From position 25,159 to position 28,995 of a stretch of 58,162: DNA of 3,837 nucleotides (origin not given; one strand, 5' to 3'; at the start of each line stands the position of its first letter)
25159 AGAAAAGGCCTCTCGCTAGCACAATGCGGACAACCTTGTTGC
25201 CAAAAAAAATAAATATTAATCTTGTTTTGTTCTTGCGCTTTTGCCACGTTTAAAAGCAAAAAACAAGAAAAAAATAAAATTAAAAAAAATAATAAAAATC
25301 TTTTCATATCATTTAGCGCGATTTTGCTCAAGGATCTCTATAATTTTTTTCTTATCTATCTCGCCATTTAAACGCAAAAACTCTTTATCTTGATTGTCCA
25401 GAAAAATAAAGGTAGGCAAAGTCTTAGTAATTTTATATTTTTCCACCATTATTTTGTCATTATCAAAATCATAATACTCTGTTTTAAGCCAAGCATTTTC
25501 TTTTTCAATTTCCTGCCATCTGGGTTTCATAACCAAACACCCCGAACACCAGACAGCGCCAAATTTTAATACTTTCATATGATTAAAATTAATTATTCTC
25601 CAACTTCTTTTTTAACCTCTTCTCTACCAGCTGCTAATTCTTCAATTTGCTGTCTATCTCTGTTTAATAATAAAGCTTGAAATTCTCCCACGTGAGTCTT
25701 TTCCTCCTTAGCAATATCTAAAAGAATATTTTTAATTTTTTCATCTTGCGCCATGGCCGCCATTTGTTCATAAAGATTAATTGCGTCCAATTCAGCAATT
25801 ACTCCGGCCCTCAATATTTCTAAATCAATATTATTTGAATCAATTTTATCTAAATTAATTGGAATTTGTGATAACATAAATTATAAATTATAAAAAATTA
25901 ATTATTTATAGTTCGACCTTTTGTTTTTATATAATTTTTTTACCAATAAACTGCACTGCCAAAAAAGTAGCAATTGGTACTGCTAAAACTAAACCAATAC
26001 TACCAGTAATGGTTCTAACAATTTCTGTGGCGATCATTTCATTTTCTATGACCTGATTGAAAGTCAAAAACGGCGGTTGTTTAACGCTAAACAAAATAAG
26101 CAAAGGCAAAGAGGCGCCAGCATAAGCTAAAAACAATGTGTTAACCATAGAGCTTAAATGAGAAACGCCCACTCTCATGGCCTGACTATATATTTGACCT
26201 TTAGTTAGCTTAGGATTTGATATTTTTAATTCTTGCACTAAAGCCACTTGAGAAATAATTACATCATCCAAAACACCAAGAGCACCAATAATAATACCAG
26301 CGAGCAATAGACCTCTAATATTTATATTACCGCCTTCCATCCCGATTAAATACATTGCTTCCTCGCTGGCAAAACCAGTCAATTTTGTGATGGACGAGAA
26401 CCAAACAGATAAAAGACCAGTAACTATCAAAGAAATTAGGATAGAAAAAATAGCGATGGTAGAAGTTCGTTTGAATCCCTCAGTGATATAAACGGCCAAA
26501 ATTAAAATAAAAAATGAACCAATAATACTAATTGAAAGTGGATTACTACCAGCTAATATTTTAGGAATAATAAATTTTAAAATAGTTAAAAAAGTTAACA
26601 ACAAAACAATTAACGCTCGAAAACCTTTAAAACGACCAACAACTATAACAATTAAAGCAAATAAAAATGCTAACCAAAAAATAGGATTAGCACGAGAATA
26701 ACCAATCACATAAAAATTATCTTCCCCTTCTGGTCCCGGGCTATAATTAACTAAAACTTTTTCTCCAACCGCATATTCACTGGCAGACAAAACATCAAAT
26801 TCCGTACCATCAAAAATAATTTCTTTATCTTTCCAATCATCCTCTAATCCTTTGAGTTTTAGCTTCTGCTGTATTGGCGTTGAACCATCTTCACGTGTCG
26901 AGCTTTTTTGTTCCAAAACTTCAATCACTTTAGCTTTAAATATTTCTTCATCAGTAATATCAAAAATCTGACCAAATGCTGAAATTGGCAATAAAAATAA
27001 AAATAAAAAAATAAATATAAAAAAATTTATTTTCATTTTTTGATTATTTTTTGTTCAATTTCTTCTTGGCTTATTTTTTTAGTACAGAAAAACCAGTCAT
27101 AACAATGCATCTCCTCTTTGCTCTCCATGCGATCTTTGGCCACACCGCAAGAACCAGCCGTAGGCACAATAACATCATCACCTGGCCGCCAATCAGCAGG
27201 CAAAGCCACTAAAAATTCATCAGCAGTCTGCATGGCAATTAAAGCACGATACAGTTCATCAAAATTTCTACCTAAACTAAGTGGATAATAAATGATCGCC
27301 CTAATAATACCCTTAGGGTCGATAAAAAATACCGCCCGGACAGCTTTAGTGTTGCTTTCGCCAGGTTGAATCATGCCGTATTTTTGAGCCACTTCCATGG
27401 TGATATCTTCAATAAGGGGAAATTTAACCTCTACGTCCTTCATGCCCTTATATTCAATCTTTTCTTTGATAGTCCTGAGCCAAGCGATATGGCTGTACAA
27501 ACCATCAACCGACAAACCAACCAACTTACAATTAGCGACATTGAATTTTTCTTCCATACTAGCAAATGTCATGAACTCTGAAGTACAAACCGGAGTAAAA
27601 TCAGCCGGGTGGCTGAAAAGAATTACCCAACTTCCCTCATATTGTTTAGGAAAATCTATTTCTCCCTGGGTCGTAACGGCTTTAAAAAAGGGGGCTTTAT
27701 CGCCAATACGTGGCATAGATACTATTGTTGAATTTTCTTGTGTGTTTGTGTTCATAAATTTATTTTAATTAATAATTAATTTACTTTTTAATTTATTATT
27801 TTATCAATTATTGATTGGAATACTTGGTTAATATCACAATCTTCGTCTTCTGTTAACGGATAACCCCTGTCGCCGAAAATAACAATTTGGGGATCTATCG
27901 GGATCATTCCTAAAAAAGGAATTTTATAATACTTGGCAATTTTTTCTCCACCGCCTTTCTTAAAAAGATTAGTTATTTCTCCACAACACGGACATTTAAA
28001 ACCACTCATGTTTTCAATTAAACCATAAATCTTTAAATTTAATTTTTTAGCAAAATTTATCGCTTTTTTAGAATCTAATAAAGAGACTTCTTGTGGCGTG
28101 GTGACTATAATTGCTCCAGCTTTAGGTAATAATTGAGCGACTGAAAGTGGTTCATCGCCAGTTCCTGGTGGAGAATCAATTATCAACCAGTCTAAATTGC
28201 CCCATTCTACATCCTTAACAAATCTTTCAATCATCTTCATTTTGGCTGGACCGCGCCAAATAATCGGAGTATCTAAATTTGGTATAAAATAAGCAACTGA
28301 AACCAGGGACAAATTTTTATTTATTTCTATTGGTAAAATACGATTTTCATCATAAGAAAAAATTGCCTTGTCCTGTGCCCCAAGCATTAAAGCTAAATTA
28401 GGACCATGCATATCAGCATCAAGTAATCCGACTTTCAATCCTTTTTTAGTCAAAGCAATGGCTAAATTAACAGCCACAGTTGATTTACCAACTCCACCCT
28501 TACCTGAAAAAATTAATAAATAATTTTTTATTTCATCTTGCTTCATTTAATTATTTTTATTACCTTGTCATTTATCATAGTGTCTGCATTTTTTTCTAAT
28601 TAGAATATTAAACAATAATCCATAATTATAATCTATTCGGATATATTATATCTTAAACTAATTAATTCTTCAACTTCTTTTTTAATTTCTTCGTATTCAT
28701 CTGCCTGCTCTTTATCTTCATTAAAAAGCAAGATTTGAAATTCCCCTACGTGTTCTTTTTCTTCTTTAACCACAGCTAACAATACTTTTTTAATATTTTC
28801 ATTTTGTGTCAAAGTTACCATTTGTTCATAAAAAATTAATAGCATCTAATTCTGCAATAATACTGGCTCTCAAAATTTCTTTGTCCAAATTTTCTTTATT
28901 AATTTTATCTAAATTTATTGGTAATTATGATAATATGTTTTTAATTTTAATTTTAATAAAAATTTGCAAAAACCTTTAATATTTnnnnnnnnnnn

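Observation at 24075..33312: Nine-kb co-directional redox / iron / metal-cluster supergene block, the best candidate for an undescribed functional system in this window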

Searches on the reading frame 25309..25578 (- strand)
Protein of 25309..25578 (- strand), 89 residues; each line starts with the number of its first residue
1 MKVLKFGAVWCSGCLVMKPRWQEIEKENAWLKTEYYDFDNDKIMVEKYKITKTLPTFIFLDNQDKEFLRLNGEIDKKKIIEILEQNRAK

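Call 4: search_protein_families(library=pfam, proteins=[window:25309-25578:-], max_evalue=0.01)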
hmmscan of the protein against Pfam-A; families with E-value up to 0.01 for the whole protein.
window:25309-25578:- (89 aa): 4 families
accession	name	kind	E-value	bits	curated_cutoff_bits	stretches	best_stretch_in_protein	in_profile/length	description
PF00085.26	Thioredoxin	-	1.7e-09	38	23.5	1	3-84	22-102/103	Thioredoxin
PF14595.12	Thioredoxin_9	-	4.7e-06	26.9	25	1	2-66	44-110/129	Thioredoxin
PF13098.12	Thioredoxin_2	-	4.3e-05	24.2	27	1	4-83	10-104/104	Thioredoxin-like domain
PF13905.12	Thioredoxin_8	-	0.0062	17.3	27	0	20-64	49-92/94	Thioredoxin-like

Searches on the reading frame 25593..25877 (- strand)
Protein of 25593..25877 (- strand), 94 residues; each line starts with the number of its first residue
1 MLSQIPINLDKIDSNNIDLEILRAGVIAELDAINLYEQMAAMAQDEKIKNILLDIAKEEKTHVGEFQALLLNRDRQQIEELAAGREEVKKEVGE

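Call 4: search_protein_families(library=pfam, proteins=[window:25593-25877:-], max_evalue=0.01)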
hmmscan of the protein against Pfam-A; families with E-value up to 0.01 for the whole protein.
window:25593-25877:- (94 aa): 4 families
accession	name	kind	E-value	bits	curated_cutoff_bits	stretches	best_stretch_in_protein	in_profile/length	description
PF22277.2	EncFtn-like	-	5.7e-08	32.9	27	1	9-63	6-60/85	EncFtn-like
PF02915.23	Rubrerythrin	-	7.8e-07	30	22.8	1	20-78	1-61/137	Rubrerythrin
PF09537.16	DUF2383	-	5.1e-05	23.8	30.8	1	29-74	13-58/111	Domain of unknown function (DUF2383)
PF03232.19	COQ7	-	0.00012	22.2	23.5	1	20-74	5-60/169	Ubiquinone biosynthesis protein COQ7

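Call 7: search_protein_families(library=ncbifam, proteins=[window:25593-25877:-], max_evalue=0.1)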
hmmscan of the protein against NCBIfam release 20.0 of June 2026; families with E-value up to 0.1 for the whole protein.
window:25593-25877:- (94 aa): 10 families
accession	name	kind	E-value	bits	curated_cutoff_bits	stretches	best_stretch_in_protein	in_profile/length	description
NF058679.1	EncB_fam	subfamily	1e-17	64.2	90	1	17-92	20-95/117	encapsulin nanocompartment ferritin-likeEncB family encapsulin nanocompartment ferritin-like cargo protein cargo protein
TIGR04535.1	ferrit_encaps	subfamily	1e-13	51.3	125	1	21-91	18-90/114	encapsulin-associated ferritin-like protein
NF058678.1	EncB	exception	6.1e-07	29.8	210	1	12-78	5-71/160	encapsulin nanocompartment ferritin-like cargo protein EncB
NF045676.1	FeExpMbfA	equivalog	0.00019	21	450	1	16-73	93-151/318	iron exporter MbfA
NF033656.1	DMQ_monoox_COQ7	equivalog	0.0068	16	180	1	21-63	46-88/205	2-polyprenyl-3-methyl-6-methoxy-1,4-benzoquinone monooxygenase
NF045767.1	RuberyRbr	equivalog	0.0087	16.1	200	1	29-77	20-149/194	rubrerythrin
TIGR02284.1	TIGR02284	subfamily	0.029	14.7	44.8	1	28-69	11-52/139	PA2169 family four-helix-bundle protein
NF040955.1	Arch_DPS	equivalog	0.036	13.7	250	1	19-74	106-163/177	DNA protection during starvation protein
NF052557.1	ManCatBAC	equivalog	0.039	13.4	350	1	38-70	45-76/268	manganese catalase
NF009990.0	PRK13456.1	equivalog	0.06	12.9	158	1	19-73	111-167/188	DNA protection protein DPS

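Call 25: search_solved_structures(query=window:25593-25877:-, max_evalue=0.01, show_alignments=2)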
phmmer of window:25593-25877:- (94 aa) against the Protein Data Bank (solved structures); distinct sequences matched with E-value up to 0.01: 8.
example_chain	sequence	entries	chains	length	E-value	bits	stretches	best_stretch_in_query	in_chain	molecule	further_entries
5n5e_e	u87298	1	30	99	1.3e-26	95.8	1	6-92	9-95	PFC_05175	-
2e0z_A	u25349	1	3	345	3.4e-25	91.3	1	6-92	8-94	Virus-like particle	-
7s8t_A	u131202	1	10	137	0.00019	25.2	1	21-85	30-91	EncC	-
9viw_A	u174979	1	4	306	0.00021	25.1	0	20-70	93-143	Bacterioferritin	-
4r42_A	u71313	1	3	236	0.00096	23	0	21-68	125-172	Alr3090 protein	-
6j42_A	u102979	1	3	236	0.00096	23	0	21-68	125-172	Alr3090 protein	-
7s5c_A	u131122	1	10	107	0.0021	21.9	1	13-78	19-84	EncB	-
7s5k_A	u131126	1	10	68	0.0042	20.9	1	20-77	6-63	EncB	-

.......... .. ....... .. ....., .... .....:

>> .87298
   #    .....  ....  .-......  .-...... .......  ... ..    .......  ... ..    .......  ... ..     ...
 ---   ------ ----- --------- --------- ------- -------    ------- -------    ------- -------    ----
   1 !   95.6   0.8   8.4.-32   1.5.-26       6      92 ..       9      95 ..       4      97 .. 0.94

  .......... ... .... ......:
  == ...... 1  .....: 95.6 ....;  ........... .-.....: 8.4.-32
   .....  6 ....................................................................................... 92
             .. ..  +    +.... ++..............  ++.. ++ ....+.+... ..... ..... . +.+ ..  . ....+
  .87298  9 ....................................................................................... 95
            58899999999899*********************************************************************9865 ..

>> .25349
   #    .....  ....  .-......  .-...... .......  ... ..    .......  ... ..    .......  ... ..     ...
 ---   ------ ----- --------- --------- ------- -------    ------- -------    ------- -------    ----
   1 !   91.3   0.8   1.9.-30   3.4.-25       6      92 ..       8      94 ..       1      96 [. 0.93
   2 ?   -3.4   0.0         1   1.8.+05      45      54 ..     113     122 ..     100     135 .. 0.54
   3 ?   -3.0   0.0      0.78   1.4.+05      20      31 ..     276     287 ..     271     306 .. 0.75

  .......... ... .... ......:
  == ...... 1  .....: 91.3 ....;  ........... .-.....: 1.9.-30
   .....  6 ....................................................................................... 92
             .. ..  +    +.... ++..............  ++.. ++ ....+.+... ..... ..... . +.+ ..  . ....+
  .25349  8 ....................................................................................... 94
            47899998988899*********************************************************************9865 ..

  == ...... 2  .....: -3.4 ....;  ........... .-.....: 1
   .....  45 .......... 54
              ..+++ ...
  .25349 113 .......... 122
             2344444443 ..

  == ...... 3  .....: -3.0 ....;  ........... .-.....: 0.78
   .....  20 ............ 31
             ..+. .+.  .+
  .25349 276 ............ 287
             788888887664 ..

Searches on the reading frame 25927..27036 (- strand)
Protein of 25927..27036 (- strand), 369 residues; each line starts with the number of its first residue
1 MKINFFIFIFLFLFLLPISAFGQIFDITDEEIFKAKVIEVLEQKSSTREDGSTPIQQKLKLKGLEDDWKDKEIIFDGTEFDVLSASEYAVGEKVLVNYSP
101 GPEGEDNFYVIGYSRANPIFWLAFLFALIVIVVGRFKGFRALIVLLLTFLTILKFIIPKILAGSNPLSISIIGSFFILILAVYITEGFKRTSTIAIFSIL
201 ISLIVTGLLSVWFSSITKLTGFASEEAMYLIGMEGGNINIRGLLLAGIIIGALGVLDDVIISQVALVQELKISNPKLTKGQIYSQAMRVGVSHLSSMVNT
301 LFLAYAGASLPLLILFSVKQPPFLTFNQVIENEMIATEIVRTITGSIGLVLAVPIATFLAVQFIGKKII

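Call 4: search_protein_families(library=pfam, proteins=[window:25927-27036:-], max_evalue=0.01)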
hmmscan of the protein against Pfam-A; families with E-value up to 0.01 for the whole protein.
window:25927-27036:- (369 aa): 1 family
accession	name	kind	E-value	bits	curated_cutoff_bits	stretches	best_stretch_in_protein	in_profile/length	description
PF07907.16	YibE_F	-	3.2e-67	227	27.2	1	119-360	1-239/241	YibE/F-like protein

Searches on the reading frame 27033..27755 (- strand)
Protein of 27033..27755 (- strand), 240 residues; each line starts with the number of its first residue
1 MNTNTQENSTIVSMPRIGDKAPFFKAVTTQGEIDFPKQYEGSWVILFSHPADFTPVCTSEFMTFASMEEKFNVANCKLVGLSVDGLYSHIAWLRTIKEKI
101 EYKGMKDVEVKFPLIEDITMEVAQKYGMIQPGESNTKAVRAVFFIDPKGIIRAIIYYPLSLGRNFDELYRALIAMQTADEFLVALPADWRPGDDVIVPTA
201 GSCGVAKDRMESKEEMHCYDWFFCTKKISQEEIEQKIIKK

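Call 4: search_protein_families(library=pfam, proteins=[window:27033-27755:-], max_evalue=0.01)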
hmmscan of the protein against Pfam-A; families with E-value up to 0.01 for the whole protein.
window:27033-27755:- (240 aa): 3 families
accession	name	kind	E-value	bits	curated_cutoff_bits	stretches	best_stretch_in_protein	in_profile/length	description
PF00578.27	AhpC-TSA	-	2.1e-30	105.7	26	1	17-153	1-123/124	AhpC/TSA family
PF08534.16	Redoxin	-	6.5e-11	42.7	26.6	1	18-160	3-137/148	Redoxin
PF10417.14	1-cysPrx_C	-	2e-08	34.5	21.1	1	174-200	1-28/41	C-terminal domain of 1-Cys peroxiredoxin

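Call 7: search_protein_families(library=ncbifam, proteins=[window:27033-27755:-], max_evalue=0.1)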
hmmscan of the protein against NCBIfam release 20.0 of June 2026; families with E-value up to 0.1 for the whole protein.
window:27033-27755:- (240 aa): 12 families
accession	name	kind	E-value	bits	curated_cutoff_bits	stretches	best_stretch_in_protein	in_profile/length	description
NF009668.0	PRK13189.1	equivalog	2.6e-98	327.7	211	1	9-229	4-223/224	peroxiredoxin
NF009670.0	PRK13191.1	equivalog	1.8e-60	204.1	374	1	13-230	5-214/215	putative peroxiredoxin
NF009669.0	PRK13190.1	equivalog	1e-59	201.2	261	1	16-216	4-195/203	putative peroxiredoxin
NF010122.0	PRK13599.1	equivalog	1.5e-58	197.8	456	1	12-227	4-218/220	peroxiredoxin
NF040737.1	peroxi_PrxU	equivalog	8e-28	97.7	270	1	4-203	25-222/233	thioredoxin-dependent peroxiredoxin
NF011576.0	PRK15000.1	subfamily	5.1e-26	91.6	301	1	29-208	18-192/200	peroxiredoxin C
TIGR03137.1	AhpC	equivalog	6.8e-20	71.6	272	1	37-199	27-180/187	alkyl hydroperoxide reductase subunit C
NF053650.1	PerredPrxQDein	equivalog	4.4e-08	33.2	260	1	23-151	3-122/148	thioredoxin-dependent peroxiredoxin PrxQ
NF006960.0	PRK09437.1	equivalog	3.8e-06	26.9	140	1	16-153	5-134/156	thioredoxin-dependent thiol peroxidase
NF045827.1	perox_SUH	exception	0.00014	21.3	298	1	16-152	19-144/178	thiol peroxidase Prx-SUH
NF001808.0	PRK00522.1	equivalog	0.00018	21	123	1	12-151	15-143/167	thiol peroxidase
NF002854.0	PRK03147.1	subfamily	0.0013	18.7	170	1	15-155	36-156/176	thiol-disulfide oxidoreductase ResA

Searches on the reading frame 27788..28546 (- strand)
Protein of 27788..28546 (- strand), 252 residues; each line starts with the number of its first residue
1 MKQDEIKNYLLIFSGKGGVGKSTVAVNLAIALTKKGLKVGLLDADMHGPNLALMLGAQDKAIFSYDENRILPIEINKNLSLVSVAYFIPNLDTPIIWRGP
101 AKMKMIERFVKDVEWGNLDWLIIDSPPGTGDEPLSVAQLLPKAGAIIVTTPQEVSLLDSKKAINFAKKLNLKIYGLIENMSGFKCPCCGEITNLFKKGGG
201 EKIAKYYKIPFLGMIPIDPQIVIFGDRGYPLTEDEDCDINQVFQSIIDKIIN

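Call 3: search_protein_families(library=pfam, proteins=[window:27788-28546:-], max_evalue=0.01)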
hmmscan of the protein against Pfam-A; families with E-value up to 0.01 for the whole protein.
window:27788-28546:- (252 aa): 11 families
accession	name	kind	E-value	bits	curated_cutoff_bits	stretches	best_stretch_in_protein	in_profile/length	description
PF10609.15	ParA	-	3e-93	312.2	27.1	1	6-250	2-245/246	NUBPL iron-transfer P-loop NTPase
PF01656.29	CbiA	-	9.5e-15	55.1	25.4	1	11-219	2-113/125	CobQ/CobB/MinD/ParA nucleotide binding domain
PF13614.12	AAA_31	-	1.4e-11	45.1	27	1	12-156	6-154/177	AAA domain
PF09140.17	MipZ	-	3.2e-09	36.9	20.7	1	15-158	8-135/262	ATPase MipZ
PF02374.21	ArsA_ATPase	-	2.2e-08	34.1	24.3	1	11-45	4-38/305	Anion-transporting ATPase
PF00142.24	Fer4_NifH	-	2.6e-05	24.3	25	1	12-57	4-49/271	4Fe-4S iron sulfur cluster binding proteins, NifH/frxC family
PF01583.26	APS_kinase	-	0.00027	21.4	21.1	1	10-58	4-52/152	Adenylylsulphate kinase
PF20720.3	nSTAND3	-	0.0012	19.1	27.2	1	7-66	16-72/155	Novel STAND NTPase 3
PF13481.12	AAA_25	-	0.0021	18.2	27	1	8-38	33-62/195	AAA domain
PF07015.17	VirC1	-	0.0034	17.2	24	1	12-62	6-56/231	VirC1 protein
PF06564.18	CBP_BcsQ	-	0.0088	16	21.3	0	16-44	10-38/234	Cellulose biosynthesis protein BcsQ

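Call 7: search_protein_families(library=ncbifam, proteins=[window:27788-28546:-], max_evalue=0.1)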
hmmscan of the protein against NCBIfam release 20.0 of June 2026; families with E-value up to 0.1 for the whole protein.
window:27788-28546:- (252 aa): 49 families (the best 25 are shown)
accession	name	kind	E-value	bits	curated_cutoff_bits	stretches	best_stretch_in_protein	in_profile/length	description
NF041136.1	MrpORP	equivalog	2.8e-102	342.7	450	1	4-251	2-249/365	iron-sulfur cluster carrier protein MrpORP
NF008669.0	PRK11670.1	equivalog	9.1e-67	225.5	348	1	5-250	105-349/369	iron-sulfur cluster carrier protein ApbC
TIGR01969.1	minD_arch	subfamily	7.1e-23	81.1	201.75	1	11-231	4-210/251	cell division ATPase MinD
TIGR01968.1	minD_bact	equivalog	1.7e-22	80.1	212.9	1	10-250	4-236/261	septum site-determining protein MinD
NF008079.0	PRK10818.1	equivalog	2.4e-13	50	508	1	10-163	5-157/270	septum site-determining protein MinD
NF041546.1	ParA_partition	equivalog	2.5e-12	46.8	180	1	12-48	4-40/203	ParA family partition ATPase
NF047398.1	AAA_KGGVGR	domain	2e-11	44.6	90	1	11-61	6-56/190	KGGVGR-motif variant AAA ATPase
TIGR01007.1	eps_fam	subfamily_domain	4e-09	36.3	108.05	1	2-177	13-186/204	polysaccharide biosynthesis tyrosine autokinase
TIGR03815.1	CpaE_hom_Actino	equivalog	8.9e-08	31.6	154.45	1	12-59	116-163/340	septum site-determining protein Ssd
TIGR00345.1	GET3_arsA_TRC40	subfamily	1.6e-07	31.1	135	1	13-45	2-34/299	TRC40/GET3/ArsA family transport-energizing ATPase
NF053622.1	ATPseBagAMYCTU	equivalog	5.2e-07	29.4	400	1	6-45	5-44/325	ATPase BagA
TIGR04291.1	arsen_driv_ArsA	equivalog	7.8e-07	28.2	650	1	9-45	321-357/565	arsenical pump-driving ATPase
TIGR03018.1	pepcterm_TyrKin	hypoth_equivalog_domain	7.9e-07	28.6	230.65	1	3-59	31-88/207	XrtA-associated tyrosine autokinase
TIGR03371.1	cellulose_yhjQ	equivalog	1.2e-06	28.2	157.85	1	9-58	3-51/246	cellulose biosynthesis protein BcsQ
NF008568.0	PRK11519.1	equivalog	4.2e-06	25.2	1068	1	6-128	524-646/720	tyrosine-protein kinase Wzc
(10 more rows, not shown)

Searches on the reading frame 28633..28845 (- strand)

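Call 3: search_protein_families(library=pfam, proteins=[window:28633-28845:-], max_evalue=0.01)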
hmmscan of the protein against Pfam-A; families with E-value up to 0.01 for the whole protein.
window:28633-28845:- (70 aa): 1 family
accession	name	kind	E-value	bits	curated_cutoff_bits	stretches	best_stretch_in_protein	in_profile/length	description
PF22277.2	EncFtn-like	-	0.0012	19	27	1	5-33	32-60/85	EncFtn-like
